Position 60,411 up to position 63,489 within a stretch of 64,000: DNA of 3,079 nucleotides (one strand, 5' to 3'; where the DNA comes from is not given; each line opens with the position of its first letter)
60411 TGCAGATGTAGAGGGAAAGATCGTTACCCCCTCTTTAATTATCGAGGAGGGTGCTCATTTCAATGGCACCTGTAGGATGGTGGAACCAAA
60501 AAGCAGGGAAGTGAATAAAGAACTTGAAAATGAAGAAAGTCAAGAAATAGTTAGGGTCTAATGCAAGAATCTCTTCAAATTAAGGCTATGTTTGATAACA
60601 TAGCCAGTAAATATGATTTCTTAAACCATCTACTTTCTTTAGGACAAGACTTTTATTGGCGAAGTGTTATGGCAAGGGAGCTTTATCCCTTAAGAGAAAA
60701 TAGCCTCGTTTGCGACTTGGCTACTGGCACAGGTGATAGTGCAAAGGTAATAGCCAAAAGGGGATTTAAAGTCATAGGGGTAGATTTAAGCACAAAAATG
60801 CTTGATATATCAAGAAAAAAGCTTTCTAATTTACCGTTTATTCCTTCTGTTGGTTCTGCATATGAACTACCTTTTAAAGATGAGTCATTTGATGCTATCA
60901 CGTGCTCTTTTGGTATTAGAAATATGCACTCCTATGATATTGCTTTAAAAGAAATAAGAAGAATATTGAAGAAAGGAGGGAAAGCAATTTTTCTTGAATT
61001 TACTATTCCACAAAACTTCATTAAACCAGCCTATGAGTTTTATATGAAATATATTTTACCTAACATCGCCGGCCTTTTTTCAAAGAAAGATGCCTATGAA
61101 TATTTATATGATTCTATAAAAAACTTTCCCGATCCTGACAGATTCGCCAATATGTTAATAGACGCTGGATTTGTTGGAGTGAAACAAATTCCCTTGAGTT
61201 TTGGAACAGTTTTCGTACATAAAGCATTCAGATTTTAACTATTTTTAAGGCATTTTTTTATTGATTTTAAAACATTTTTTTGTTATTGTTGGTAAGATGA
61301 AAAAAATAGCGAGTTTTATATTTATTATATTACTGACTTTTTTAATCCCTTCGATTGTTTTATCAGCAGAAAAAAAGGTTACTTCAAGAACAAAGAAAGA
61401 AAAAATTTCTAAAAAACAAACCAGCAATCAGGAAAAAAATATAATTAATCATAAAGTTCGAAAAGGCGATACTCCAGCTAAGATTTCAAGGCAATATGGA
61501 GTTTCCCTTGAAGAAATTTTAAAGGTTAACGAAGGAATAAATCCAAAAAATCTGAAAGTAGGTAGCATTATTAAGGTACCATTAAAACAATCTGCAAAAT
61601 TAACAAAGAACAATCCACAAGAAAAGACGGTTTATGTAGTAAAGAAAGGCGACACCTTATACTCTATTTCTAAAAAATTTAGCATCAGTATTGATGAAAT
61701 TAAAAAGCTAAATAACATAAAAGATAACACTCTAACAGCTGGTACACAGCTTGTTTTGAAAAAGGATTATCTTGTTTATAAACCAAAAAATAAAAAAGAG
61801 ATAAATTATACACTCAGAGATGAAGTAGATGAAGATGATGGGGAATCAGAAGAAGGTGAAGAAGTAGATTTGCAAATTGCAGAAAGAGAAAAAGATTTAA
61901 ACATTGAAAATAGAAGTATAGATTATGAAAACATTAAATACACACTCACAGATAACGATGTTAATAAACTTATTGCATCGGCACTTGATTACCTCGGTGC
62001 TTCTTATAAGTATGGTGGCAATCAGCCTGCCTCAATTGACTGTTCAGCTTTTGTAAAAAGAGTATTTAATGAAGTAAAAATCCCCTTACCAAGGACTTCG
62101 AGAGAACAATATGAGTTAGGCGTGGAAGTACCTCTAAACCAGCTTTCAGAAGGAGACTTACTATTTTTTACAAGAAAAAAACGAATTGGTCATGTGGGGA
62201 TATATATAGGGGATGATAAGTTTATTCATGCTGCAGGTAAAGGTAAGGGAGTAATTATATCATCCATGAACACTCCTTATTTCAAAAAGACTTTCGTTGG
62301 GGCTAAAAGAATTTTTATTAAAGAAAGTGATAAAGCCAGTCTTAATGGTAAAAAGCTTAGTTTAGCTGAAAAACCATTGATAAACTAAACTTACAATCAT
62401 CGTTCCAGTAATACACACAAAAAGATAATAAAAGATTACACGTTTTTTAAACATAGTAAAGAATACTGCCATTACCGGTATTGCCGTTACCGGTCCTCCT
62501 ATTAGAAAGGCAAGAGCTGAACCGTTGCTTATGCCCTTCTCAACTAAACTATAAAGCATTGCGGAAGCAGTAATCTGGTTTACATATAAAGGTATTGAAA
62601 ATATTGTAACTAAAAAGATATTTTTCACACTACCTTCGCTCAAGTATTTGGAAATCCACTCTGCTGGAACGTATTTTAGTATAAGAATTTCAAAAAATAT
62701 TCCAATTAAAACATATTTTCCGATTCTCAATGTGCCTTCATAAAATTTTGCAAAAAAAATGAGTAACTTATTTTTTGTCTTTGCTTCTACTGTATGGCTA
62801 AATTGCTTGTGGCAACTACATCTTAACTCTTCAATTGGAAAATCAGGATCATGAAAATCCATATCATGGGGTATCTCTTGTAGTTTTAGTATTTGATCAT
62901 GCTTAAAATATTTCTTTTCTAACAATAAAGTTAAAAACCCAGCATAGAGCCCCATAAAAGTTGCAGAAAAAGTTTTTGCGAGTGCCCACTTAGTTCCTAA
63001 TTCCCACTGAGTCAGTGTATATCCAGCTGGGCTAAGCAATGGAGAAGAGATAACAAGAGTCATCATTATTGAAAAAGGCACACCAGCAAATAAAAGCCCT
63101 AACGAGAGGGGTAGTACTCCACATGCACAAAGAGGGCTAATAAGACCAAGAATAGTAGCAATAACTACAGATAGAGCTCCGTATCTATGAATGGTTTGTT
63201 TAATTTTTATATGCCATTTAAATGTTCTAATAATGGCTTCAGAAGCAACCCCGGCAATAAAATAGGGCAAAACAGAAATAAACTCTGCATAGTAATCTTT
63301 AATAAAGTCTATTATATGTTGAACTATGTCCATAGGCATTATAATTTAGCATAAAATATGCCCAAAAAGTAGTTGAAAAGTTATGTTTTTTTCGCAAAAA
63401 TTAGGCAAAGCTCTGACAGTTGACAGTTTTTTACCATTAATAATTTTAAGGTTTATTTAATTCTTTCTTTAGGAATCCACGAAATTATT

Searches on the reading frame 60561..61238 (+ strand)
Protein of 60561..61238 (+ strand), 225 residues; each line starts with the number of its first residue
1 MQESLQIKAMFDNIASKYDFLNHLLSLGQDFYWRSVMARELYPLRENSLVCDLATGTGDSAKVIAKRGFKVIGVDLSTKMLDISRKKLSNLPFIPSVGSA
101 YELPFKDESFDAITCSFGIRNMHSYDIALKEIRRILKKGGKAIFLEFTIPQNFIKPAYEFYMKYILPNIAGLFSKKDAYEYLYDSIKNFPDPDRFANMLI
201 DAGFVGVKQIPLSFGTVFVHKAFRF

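Call 47: search_protein_families(library=ncbifam, proteins=[window:60561-61238:+], max_evalue=1e-15)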
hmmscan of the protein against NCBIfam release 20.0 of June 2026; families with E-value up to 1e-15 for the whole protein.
window:60561-61238:+ (225 aa): 11 families
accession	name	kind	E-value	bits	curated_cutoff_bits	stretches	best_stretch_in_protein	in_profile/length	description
TIGR01934.1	MenG_MenH_UbiE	subfamily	1.7e-67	227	158.35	1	7-222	1-221/223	ubiquinone/menaquinone biosynthesis methyltransferase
NF001244.0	PRK00216.1-5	equivalog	2.2e-61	207.2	216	1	2-220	5-231/236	bifunctional demethylmenaquinone methyltransferase/2-methoxy-6-polyprenyl-1,4-benzoquinol methylase UbiE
NF001241.0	PRK00216.1-2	equivalog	3.8e-55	187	327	1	6-224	12-229/231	demethylmenaquinone methyltransferase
NF001242.0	PRK00216.1-3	equivalog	2e-50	171.6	351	1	7-224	30-257/258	bifunctional demethylmenaquinone methyltransferase/2-methoxy-6-polyprenyl-1,4-benzoquinol methylase UbiE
NF052510.1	methyltran_MpqE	exception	6.6e-50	169.7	335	1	6-223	7-233/234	methyl-plastoquinone biosynthesis methyltransferase MpqE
NF001243.0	PRK00216.1-4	equivalog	1.2e-43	149.1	235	1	6-221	8-230/237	demethylmenaquinone methyltransferase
NF001240.0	PRK00216.1-1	equivalog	8.1e-43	146.3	378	1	6-225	24-251/251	bifunctional demethylmenaquinone methyltransferase/2-methoxy-6-polyprenyl-1,4-benzoquinol methylase UbiE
TIGR02752.1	MenG_heptapren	equivalog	1.3e-39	136.1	419.85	1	6-222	6-229/231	demethylmenaquinone methyltransferase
NF004452.0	PRK05785.1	equivalog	5.2e-23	81.7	207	1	6-190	10-191/228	hypothetical protein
NF043040.1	corrin_prot_MT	hypoth_equivalog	1.1e-17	64.2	180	1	12-166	9-169/216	corrinoid protein-associated methyltransferase CpaM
NF045667.1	MTase_DVU1556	equivalog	4.7e-17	62.1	155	1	40-145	16-120/213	DVU_1556 family methyltransferase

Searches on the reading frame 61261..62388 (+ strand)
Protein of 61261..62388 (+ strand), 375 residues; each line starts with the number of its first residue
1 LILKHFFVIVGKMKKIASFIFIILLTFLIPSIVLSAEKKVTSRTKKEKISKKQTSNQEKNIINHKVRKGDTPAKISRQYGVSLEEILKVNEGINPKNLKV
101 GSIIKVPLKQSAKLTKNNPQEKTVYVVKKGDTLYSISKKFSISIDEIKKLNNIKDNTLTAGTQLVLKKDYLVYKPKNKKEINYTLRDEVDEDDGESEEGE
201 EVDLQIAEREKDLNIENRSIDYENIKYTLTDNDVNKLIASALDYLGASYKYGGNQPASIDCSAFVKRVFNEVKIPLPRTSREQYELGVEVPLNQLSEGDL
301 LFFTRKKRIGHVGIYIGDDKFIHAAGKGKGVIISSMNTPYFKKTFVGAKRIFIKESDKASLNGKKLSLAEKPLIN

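Call 47: search_protein_families(library=ncbifam, proteins=[window:61261-62388:+], max_evalue=1e-15)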
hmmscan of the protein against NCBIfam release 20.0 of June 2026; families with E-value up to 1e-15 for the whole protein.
window:61261-62388:+ (375 aa): 4 families
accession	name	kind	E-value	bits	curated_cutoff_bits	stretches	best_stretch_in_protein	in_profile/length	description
NF010495.0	PRK13914.1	equivalog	1e-32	113.8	647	1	233-339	365-469/481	invasion associated endopeptidase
NF008096.1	PRK10838.1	equivalog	1.6e-29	103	186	1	233-353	66-187/189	bifunctional murein DD-endopeptidase/murein LD-carboxypeptidase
NF008050.0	PRK10783.1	equivalog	3.4e-17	61.9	508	0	108-186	329-408/457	murein transglycosylase D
NF038345.1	wall_hydro_RipC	exception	6.7e-17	61.9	425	1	230-338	247-353/362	peptidoglycan hydrolase RipC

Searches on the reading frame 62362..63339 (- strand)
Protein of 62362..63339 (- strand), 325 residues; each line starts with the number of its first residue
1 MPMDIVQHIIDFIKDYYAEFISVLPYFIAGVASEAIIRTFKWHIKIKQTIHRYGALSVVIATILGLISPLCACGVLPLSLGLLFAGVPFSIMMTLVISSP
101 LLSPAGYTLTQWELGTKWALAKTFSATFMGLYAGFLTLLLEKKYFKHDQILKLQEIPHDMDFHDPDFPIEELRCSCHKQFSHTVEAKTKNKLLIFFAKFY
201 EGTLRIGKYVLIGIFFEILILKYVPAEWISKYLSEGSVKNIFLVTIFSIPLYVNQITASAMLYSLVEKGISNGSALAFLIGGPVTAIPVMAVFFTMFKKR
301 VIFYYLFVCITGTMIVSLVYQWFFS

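Call 47: search_protein_families(library=ncbifam, proteins=[window:62362-63339:-], max_evalue=1e-15)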
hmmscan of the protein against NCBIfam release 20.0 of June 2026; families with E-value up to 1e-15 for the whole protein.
window:62362-63339:- (325 aa): 2 families
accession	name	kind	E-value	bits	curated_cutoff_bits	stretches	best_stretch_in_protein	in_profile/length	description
NF033936.1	CuZnOut_SO0444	equivalog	1.3e-34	119.9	300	1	22-323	7-312/351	SO_0444 family Cu/Zn efflux transporter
NF040736.1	efflux_SaoE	equivalog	1.5e-25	90.3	325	1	23-318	23-292/352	efflux transporter SaoE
